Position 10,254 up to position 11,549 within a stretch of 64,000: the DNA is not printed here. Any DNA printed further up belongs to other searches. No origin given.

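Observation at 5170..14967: Single 10-gene operon combining preQ0 (7-deazaguanine) biosynthesis with sugar-tailoring enzymes, bracketed by two KsgA/Erm-type rRNA methyltransferase paralogues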

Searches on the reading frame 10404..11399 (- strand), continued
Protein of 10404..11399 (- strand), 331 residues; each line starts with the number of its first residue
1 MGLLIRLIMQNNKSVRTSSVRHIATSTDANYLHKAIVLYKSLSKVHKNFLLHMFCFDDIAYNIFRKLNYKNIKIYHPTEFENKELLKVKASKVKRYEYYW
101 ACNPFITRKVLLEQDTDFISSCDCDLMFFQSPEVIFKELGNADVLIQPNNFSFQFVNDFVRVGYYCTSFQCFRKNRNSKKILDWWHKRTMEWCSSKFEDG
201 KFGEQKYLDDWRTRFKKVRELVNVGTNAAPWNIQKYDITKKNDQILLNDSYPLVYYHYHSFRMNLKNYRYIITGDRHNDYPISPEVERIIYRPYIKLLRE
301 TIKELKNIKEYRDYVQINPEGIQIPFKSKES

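Call 37: find_encoding_contigs(protein=P0084, flank=10000, max_places=1)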
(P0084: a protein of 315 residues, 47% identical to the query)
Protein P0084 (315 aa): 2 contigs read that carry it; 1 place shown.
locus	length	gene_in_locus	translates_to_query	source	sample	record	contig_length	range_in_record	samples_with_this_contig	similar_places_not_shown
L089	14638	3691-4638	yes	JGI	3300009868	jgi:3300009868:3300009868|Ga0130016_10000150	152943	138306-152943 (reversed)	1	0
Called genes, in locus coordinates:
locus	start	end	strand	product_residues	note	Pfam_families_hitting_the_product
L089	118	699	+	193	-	PF01227:GTP_cyclohydroI, PF14489:QueF (faint)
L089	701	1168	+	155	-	PF01242:PTPS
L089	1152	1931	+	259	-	-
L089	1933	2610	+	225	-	PF06508:QueC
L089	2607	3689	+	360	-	PF01041:DegT_DnrJ_EryC1, PF00155:Aminotran_1_2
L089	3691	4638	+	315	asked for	-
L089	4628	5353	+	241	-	PF08241:Methyltransf_11 (faint), PF08242:Methyltransf_12 (weak), PF13649:Methyltransf_25, PF13847:Methyltransf_31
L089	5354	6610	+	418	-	PF00464:SHMT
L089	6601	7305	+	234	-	-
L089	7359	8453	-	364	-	PF04519:Bactofilin (faint), PF26514:DUF8173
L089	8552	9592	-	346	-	PF05448:AXE1 (faint), PF02129:Peptidase_S15, PF20434:BD-FAE, PF00561:Abhydrolase_1, PF01738:DLH (faint), PF12146:Hydrolase_4, PF12697:Abhydrolase_6, PF00326:Peptidase_S9, +1 more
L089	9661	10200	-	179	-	PF13473:Cupredoxin_1, PF00127:Copper-bind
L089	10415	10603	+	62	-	-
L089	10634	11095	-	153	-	PF18914:DUF5666 (weak)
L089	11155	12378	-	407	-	PF12704:MacB_PCD, PF02687:FtsX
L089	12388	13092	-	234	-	PF00005:ABC_tran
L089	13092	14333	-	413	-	PF25954:Beta-barrel_RND_2 (faint), PF25919:BSH_CusB, PF25990:Beta-barrel_YknX, PF25967:RND-MFP_C (weak), PF25975:CzcB_C (weak), PF25989:YknX_C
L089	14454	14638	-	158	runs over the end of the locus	-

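Call 38: find_encoding_contigs(protein=P0093, flank=10000, max_places=1)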
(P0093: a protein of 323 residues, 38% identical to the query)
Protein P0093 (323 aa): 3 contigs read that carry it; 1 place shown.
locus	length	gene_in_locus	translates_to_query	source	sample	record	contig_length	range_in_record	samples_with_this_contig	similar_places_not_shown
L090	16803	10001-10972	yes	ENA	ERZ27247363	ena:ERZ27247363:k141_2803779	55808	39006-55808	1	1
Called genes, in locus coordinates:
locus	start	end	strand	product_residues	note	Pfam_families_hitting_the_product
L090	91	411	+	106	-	-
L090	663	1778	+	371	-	PF00438:S-AdoMet_synt_N, PF02772:S-AdoMet_synt_M, PF02773:S-AdoMet_synt_C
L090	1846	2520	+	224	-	-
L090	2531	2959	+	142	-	PF00293:NUDIX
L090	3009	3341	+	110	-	-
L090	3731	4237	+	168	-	PF01467:CTP_transf_like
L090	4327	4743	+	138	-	-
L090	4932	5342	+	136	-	PF14478:DUF4430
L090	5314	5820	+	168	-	PF20221:DUF6580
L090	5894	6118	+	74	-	PF12674:Zn_ribbon_2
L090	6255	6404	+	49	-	-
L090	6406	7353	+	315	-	PF00398:RrnaAD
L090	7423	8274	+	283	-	PF13353:Fer4_12 (weak), PF04055:Radical_SAM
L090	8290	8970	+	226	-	PF02568:ThiI (weak), PF06508:QueC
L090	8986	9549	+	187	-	PF01227:GTP_cyclohydroI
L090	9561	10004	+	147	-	PF01242:PTPS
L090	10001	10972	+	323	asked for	PF01501:Glyco_transf_8 (weak), PF03407:Nucleotid_trans (weak)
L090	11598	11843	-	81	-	-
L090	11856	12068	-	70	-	PF06150:ChaB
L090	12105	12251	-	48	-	-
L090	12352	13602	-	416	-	PF00155:Aminotran_1_2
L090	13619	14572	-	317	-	PF01073:3Beta_HSD, PF01370:Epimerase, PF02719:Polysacc_synt_2 (faint), PF04321:RmlD_sub_bind, PF16363:GDP_Man_Dehyd, PF07993:NAD_binding_4 (weak)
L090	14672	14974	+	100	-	PF01741:MscL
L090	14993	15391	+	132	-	PF07883:Cupin_2, PF02311:AraC_binding (weak)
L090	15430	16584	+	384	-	PF07907:YibE_F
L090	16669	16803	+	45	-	?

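Call 40: search_protein_families(library=ncbifam, proteins=[L088:5882-7012:+, L088:7014-7727:+, L006:9031-10011:+, L006:10982-12262:-, L089:4628-5353:+, L089:6601-7305:+, L006:4488-5312:+, L088:10972-11955:+, L088:14028-15083:-], max_evalue=0.001)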
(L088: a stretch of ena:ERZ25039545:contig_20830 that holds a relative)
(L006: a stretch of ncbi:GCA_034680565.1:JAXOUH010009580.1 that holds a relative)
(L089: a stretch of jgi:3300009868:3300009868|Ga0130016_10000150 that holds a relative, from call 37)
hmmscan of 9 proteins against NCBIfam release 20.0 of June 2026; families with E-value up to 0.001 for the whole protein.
L088:5882-7012:+ (376 aa): 8 families
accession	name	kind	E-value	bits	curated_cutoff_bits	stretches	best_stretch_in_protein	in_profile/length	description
TIGR00364.1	TIGR00364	equivalog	7.2e-21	74.7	150.3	1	103-288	4-201/201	7-cyano-7-deazaguanine synthase QueC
NF008317.0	PRK11106.1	equivalog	6.1e-10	38.8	378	1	101-153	5-56/231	7-cyano-7-deazaguanine synthase QueC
TIGR02432.1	lysidine_TilS_N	equivalog_domain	2e-07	31.1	93.6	1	100-258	2-163/189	tRNA lysidine(34) synthetase TilS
NF041925.1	QatC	equivalog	8.9e-06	24.8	280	0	80-151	83-153/398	Qat anti-phage system QueC-like protein QatC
NF006351.0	PRK08576.1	equivalog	4.8e-05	22.1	290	1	97-163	234-297/436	hypothetical protein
TIGR03573.1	WbuX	subfamily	7.3e-05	22.4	203.2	1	86-163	49-126/344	N-acetyl sugar amidotransferase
TIGR00268.2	TIGR00268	equivalog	0.00025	20.4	150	1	99-161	15-78/259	ATP-dependent sacrificial sulfur transferase LarE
NF010367.0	PRK13795.1-2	equivalog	0.00069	18.2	456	0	96-183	241-322/584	hypothetical protein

L088:7014-7727:+ (237 aa): 0 families

L006:9031-10011:+ (326 aa): 44 families (the best 25 are shown)
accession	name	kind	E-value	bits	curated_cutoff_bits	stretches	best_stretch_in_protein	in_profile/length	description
NF002378.0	PRK01372.1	subfamily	2.7e-61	207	243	1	6-312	4-301/305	D-alanine--D-alanine ligase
TIGR01205.1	D_ala_D_alaTIGR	subfamily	4.7e-53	180.2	245.65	1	10-310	1-315/318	D-alanine--D-alanine ligase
NF011169.0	PRK14571.1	equivalog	1.2e-48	166.1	404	1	10-314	2-297/300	D-alanyl-alanine synthetase A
NF002527.0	PRK01966.1-3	equivalog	1.6e-45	155.8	310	1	55-311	68-327/332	D-alanine--D-alanine ligase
NF000091.3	D_ala_D_ser_VanG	exception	1.7e-40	138.9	495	1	56-311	88-342/344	D-alanine--D-serine ligase VanG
NF002528.0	PRK01966.1-4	subfamily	7.1e-40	136.9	262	1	60-318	98-364/366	D-alanine--D-alanine ligase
NF002526.0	PRK01966.1-2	equivalog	1.3e-38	132.8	449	1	54-324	84-359/362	D-alanine--D-alanine ligase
NF000207.3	D_ala_D_ser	equivalog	1.8e-38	132.5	520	1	44-309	70-336/342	D-alanine--D-serine ligase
NF000206.1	D_ala_D_lac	equivalog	2e-37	129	550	1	47-314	78-342/342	D-alanine--(R)-lactate ligase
NF011170.0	PRK14572.1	equivalog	8.7e-34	117.1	489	1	58-315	85-348/351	D-alanyl-alanine synthetase A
NF000092.1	D_ala_D_lac_Ao2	exception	8e-32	110.7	700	1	68-313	97-341/348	D-alanine--(R)-lactate ligase VanA-Ao2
NF000144.1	D_ala_D_lac_VanF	exception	2.4e-31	109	750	1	43-313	74-341/343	D-alanine--(R)-lactate ligase VanF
NF012214.1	D_ala_D_ser_VanC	exception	3.4e-31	108.7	650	1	43-307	74-340/350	D-alanine--D-serine ligase VanC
NF002525.0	PRK01966.1-1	equivalog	6.8e-31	107.5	457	1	63-319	100-357/364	D-alanine--D-alanine ligase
NF000372.1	D_ala_D_lac_VanI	exception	8.1e-31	107.6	700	1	61-311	90-339/341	D-alanine--(R)-lactate ligase VanI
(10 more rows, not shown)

L006:10982-12262:- (426 aa): 1 family
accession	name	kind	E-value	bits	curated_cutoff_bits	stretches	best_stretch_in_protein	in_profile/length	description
NF005758.0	PRK07582.1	equivalog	3e-05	23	440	1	82-165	61-147/372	cystathionine gamma-lyase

L089:4628-5353:+ (241 aa): 4 families
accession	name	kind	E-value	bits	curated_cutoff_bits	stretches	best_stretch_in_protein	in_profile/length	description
TIGR02072.1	BioC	equivalog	3e-06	27.2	184.95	1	41-144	35-131/244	malonyl-ACP O-methyltransferase BioC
NF051855.1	GlySarMtaseBact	equivalog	2e-05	24.3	350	1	37-149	48-162/259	glycine/sarcosine N-methyltransferase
NF004452.0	PRK05785.1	equivalog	9.3e-05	22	207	1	32-88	43-97/228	hypothetical protein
NF008264.0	PRK11036.1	equivalog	0.0002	20.9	366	1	27-145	31-150/261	tRNA uridine 5-oxyacetic acid(34) methyltransferase CmoM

L089:6601-7305:+ (234 aa): 2 families
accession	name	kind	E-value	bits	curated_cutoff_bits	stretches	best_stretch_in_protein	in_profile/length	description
NF003259.0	PRK04220.1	equivalog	4.1e-05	23.1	343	1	29-224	96-287/306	2-phosphoglycerate kinase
NF008996.1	PRK12339.1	equivalog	4.9e-05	23.1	250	1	27-167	2-133/193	mevalonate-3-phosphate 5-kinase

L006:4488-5312:+ (274 aa): 26 families (the best 25 are shown)
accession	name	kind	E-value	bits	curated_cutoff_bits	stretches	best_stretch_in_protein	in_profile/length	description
TIGR00755.1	ksgA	equivalog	4e-41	141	171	1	13-268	3-255/256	16S rRNA (adenine(1518)-N(6)/adenine(1519)-N(6))-dimethyltransferase RsmA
NF000499.2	Erm23S_rRNA_broad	equivalog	4.6e-35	121.2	212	1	18-268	2-243/244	23S ribosomal RNA methyltransferase Erm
NF011486.0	PRK14896.1-1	equivalog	1.8e-26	92.9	450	1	10-261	19-268/284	16S ribosomal RNA methyltransferase A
NF000337.1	erm_SHROVE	exception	2.6e-17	63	320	1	15-188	4-177/248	ErmE/ErmH/ErmO/ErmR family 23S rRNA (adenine(2058)-N(6))-methyltransferase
NF012220.1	erm_B_23S_MT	exception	1.5e-16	60.7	525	1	14-222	4-215/245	23S rRNA (adenine(2058)-N(6))-methyltransferase Erm(B)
NF012222.1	erm_A_23S_MT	exception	1.1e-15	57.8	475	1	34-221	27-215/243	23S rRNA (adenine(2058)-N(6))-methyltransferase Erm(A)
NF012219.1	erm_C_23S_MT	exception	3.2e-14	53.1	530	1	34-188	27-177/244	23S rRNA (adenine(2058)-N(6))-methyltransferase Erm(C)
NF045543.1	erm_G_23S_MT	exception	1.3e-13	51.3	515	1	25-188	20-177/244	23S rRNA (adenine(2058)-N(6))-methyltransferase Erm(G)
NF012223.0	erm_F_23S_MT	exception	4.7e-13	49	575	1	17-187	11-182/266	23S rRNA (adenine(2058)-N(6))-methyltransferase Erm(F)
NF000412.1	Erm43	exception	4.8e-13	49.2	500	1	16-218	12-212/243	23S rRNA (adenine(2058)-N(6))-methyltransferase Erm(43)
NF000411.1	Erm45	exception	4.9e-13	49.5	525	1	14-146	4-140/245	23S rRNA (adenine(2058)-N(6))-methyltransferase Erm(45)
NF011489.0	PRK14896.1-5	equivalog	1.3e-12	47.8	236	1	16-202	2-170/217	16S ribosomal RNA methyltransferase A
NF042938.1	Erm55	exception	2.8e-10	39.7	525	1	14-187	8-177/270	23S rRNA (adenine(2058)-N(6))-methyltransferase Erm(55)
NF042988.1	Erm46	exception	3.2e-10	39.7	503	1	14-146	8-140/255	23S rRNA (adenine(2058)-N(6))-methyltransferase Erm(46)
NF000077.1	Erm42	exception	3.4e-09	36.4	600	1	11-185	12-187/303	23S rRNA (adenine(2058)-N(6))-methyltransferase Erm(42)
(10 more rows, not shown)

L088:10972-11955:+ (327 aa): 0 families

L088:14028-15083:- (351 aa): 25 families
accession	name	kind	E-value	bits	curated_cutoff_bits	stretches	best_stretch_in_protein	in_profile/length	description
TIGR00755.1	ksgA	equivalog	6.4e-46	156.7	171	1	39-271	3-221/256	16S rRNA (adenine(1518)-N(6)/adenine(1519)-N(6))-dimethyltransferase RsmA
NF000499.2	Erm23S_rRNA_broad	equivalog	8.6e-31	107.2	212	1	43-241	1-189/244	23S ribosomal RNA methyltransferase Erm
NF011486.0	PRK14896.1-1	equivalog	3.1e-27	95.4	450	1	39-236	22-214/284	16S ribosomal RNA methyltransferase A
NF000337.1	erm_SHROVE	exception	1.5e-18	67.1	320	1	41-224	4-179/248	ErmE/ErmH/ErmO/ErmR family 23S rRNA (adenine(2058)-N(6))-methyltransferase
NF011489.0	PRK14896.1-5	equivalog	1.6e-12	47.5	236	1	42-222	2-156/217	16S ribosomal RNA methyltransferase A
NF012223.0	erm_F_23S_MT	exception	2.3e-12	46.8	575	1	44-222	12-183/266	23S rRNA (adenine(2058)-N(6))-methyltransferase Erm(F)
NF042938.1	Erm55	exception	1.4e-11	44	525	1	41-222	9-178/270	23S rRNA (adenine(2058)-N(6))-methyltransferase Erm(55)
NF042988.1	Erm46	exception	1.5e-11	44.1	503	1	41-223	9-179/255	23S rRNA (adenine(2058)-N(6))-methyltransferase Erm(46)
NF012220.1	erm_B_23S_MT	exception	2.2e-11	43.8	525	1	38-223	2-177/245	23S rRNA (adenine(2058)-N(6))-methyltransferase Erm(B)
NF045543.1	erm_G_23S_MT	exception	1.1e-10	41.7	515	1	45-224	10-179/244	23S rRNA (adenine(2058)-N(6))-methyltransferase Erm(G)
NF000468.1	Erm37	exception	7.3e-10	39.1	350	1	44-219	12-166/179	23S rRNA (adenine(2058)-N(6))-methyltransferase Erm(37)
NF012219.1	erm_C_23S_MT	exception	7.7e-09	35.5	530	1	38-225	3-180/244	23S rRNA (adenine(2058)-N(6))-methyltransferase Erm(C)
NF000411.1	Erm45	exception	1.6e-08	34.7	525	1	38-223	2-177/245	23S rRNA (adenine(2058)-N(6))-methyltransferase Erm(45)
NF012222.1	erm_A_23S_MT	exception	1.2e-07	31.5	475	1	41-219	6-174/243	23S rRNA (adenine(2058)-N(6))-methyltransferase Erm(A)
NF012218.0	erm_38_23S_MT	exception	1.6e-07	30.6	800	1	41-152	9-118/386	23S rRNA (adenine(2058)-N(6))-methyltransferase Erm(38)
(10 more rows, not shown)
